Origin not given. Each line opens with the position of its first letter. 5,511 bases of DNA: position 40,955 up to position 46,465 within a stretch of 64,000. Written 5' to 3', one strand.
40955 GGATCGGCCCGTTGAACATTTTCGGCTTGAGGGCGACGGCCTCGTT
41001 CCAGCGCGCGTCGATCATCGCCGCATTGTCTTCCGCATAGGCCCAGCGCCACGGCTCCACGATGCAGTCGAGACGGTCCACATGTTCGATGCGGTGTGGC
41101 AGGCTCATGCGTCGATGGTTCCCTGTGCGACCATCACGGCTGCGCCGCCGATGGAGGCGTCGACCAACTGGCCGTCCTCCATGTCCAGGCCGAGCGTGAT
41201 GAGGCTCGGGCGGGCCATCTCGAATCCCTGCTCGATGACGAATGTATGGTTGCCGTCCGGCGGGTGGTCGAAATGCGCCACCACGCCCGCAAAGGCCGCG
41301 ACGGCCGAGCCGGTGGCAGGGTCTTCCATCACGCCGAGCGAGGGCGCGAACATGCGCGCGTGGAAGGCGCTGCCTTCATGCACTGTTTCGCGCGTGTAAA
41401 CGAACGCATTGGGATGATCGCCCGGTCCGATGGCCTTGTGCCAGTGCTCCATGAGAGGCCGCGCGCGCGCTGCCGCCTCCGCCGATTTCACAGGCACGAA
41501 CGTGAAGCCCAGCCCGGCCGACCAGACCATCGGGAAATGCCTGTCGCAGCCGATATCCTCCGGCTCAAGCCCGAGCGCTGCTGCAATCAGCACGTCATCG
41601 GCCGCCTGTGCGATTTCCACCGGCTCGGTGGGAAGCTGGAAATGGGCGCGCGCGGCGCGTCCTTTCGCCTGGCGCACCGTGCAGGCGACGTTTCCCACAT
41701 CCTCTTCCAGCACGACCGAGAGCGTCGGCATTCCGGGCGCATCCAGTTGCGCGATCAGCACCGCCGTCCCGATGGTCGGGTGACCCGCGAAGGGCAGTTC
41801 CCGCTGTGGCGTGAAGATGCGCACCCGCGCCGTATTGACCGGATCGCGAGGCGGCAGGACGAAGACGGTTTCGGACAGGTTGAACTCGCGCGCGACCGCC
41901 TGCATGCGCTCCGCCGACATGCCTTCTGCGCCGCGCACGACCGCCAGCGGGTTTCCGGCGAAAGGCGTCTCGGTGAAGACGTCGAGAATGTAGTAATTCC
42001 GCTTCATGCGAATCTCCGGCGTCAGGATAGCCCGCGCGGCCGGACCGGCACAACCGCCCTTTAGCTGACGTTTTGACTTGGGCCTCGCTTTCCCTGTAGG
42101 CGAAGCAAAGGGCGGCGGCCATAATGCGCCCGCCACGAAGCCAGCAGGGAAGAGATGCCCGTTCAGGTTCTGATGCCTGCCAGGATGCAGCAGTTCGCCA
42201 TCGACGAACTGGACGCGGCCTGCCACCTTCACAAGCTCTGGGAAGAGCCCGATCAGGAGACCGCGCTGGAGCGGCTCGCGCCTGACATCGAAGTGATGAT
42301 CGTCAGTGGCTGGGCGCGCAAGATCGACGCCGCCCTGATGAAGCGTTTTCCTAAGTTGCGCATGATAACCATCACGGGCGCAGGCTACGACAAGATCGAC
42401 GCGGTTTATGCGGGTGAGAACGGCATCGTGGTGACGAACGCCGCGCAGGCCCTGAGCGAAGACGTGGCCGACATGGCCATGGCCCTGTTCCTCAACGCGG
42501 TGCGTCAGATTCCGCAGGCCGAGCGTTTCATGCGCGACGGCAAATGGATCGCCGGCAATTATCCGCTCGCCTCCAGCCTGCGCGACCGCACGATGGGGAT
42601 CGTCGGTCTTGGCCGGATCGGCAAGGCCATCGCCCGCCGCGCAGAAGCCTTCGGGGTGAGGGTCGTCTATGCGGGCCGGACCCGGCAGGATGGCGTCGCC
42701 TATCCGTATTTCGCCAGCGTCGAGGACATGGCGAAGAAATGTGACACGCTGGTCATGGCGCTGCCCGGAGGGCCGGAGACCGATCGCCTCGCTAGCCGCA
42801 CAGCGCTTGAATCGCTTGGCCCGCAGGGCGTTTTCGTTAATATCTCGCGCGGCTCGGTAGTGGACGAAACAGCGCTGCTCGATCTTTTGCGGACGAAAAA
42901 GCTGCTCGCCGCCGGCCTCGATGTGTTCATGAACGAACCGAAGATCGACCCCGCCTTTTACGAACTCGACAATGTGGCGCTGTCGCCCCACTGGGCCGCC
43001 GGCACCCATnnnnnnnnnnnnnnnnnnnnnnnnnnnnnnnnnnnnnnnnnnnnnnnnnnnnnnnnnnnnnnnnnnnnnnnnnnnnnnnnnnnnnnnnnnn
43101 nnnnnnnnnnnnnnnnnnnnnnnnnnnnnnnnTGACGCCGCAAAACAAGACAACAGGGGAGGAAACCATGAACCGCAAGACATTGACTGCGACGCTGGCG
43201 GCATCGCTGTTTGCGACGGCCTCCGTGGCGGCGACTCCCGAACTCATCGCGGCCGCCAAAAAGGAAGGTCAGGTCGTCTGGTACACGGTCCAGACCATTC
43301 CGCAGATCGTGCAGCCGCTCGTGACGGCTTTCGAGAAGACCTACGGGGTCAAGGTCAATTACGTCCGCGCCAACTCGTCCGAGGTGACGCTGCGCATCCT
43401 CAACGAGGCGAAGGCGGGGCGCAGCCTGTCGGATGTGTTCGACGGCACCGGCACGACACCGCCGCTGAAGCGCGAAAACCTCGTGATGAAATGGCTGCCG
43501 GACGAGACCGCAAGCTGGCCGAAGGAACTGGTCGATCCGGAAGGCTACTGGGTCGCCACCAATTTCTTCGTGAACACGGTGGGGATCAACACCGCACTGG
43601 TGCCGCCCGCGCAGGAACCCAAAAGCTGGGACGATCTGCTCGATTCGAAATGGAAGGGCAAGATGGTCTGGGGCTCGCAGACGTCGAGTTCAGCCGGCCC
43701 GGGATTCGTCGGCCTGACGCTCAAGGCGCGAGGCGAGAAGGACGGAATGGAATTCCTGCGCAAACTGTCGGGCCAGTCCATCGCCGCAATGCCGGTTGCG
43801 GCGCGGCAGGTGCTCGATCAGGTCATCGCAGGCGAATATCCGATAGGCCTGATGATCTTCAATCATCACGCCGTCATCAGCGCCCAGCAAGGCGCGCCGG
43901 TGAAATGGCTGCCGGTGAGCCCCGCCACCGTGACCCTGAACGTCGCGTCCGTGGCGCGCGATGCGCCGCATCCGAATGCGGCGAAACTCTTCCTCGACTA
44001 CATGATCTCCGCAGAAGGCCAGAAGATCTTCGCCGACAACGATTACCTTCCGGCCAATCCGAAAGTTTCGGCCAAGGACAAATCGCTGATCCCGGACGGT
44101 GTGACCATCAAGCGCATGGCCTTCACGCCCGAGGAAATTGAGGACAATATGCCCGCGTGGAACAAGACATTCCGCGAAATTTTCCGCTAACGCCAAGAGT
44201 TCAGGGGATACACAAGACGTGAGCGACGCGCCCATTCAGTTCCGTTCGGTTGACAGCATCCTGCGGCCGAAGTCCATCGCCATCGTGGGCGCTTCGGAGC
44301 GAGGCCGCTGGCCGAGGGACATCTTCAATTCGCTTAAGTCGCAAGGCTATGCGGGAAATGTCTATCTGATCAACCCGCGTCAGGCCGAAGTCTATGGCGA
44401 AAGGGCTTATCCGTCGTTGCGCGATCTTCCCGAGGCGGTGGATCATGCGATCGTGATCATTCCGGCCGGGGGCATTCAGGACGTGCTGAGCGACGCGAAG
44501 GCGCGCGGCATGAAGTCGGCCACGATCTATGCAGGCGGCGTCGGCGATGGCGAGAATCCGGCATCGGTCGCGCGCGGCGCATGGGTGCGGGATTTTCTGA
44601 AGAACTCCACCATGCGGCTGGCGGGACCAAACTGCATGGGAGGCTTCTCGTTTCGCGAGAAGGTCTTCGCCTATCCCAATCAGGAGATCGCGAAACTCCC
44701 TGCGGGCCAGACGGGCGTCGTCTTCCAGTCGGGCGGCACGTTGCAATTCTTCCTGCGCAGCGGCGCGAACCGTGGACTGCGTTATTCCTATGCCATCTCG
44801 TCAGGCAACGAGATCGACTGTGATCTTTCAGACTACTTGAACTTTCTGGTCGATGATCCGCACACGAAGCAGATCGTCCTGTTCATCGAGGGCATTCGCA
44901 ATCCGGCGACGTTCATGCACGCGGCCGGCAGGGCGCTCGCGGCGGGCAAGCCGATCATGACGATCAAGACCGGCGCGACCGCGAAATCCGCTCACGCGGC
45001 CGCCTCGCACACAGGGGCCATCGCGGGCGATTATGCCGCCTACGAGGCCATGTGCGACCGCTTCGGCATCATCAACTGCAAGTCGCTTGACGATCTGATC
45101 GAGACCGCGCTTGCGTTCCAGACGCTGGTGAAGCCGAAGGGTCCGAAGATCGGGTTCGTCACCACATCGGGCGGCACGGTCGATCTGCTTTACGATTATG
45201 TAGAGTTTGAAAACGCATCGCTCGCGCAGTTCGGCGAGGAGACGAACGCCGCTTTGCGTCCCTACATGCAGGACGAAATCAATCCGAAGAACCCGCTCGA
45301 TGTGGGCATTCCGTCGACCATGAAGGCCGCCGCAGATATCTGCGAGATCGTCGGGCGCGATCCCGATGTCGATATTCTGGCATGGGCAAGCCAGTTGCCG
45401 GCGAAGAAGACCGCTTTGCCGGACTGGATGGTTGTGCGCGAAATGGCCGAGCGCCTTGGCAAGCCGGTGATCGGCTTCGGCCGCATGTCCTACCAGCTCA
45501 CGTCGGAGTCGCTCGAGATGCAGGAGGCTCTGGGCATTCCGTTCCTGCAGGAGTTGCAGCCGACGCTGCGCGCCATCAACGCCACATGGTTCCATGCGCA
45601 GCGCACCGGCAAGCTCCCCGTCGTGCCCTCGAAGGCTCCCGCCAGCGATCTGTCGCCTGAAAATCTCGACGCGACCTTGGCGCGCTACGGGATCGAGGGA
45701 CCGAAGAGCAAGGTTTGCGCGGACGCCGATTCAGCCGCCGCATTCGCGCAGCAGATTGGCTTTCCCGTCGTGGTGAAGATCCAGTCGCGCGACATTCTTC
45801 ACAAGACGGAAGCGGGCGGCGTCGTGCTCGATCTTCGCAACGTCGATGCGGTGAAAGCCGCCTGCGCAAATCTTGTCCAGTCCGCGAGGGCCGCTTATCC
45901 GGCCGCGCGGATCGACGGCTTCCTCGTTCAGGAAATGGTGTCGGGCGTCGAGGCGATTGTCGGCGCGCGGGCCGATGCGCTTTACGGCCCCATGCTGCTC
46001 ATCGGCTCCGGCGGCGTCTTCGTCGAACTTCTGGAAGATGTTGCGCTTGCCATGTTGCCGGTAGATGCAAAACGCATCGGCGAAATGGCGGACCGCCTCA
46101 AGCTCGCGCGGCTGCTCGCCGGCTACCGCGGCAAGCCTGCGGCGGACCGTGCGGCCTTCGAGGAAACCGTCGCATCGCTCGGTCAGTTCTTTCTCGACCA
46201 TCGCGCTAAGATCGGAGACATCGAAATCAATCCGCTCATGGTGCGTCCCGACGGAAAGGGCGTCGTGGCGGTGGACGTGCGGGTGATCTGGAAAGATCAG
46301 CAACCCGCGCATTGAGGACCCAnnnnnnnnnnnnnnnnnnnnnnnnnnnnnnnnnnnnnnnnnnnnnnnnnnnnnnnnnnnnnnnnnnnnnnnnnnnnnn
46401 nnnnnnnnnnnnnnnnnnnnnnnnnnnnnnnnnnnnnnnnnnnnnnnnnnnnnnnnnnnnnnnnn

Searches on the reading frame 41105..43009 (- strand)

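Call 21: search_protein_families(library=pfam, proteins=[window:41105-43009:-], max_evalue=0.001)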
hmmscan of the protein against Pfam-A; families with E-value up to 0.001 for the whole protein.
window:41105-43009:- (634 aa): 1 family
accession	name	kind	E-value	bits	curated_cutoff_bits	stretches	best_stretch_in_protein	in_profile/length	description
PF02567.21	PhzC-PhzF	-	4.3e-60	204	27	1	342-630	1-281/281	Phenazine biosynthesis-like protein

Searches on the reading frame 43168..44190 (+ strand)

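Call 21: search_protein_families(library=pfam, proteins=[window:43168-44190:+], max_evalue=0.001)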
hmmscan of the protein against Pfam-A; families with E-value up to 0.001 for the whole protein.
window:43168-44190:+ (340 aa): 4 families
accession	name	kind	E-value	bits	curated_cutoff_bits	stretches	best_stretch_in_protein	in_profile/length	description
PF13343.11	SBP_bac_6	-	1.5e-18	67.6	24.6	1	115-310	46-230/245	Bacterial extracellular solute-binding protein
PF13531.11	SBP_bac_11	-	4e-18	66.5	25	1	115-291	56-224/227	Bacterial extracellular solute-binding protein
PF13416.11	SBP_bac_8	-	6.6e-18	65.9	27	1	51-304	2-269/279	Bacterial extracellular solute-binding protein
PF01547.30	SBP_bac_1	-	1.1e-15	58.9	26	1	46-286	8-307/307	Bacterial extracellular solute-binding protein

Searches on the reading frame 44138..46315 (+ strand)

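Call 21: search_protein_families(library=pfam, proteins=[window:44138-46315:+], max_evalue=0.001)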
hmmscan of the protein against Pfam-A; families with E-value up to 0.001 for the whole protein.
window:44138-46315:+ (725 aa): 4 families
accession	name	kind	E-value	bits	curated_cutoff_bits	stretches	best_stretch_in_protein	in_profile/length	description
PF13549.11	ATP-grasp_5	-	7.1e-64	215.6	27.6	1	505-716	10-219/221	ATP-grasp domain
PF13607.11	Succ_CoA_lig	-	2.3e-40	138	27.4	1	189-326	1-137/138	Succinyl-CoA ligase like flavodoxin domain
PF13380.12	CoA_binding_2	-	1.2e-17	64.8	22.8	1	45-168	1-112/116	CoA binding domain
PF02629.25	CoA_binding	-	0.00022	22.4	22.3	1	44-132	3-95/97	CoA binding domain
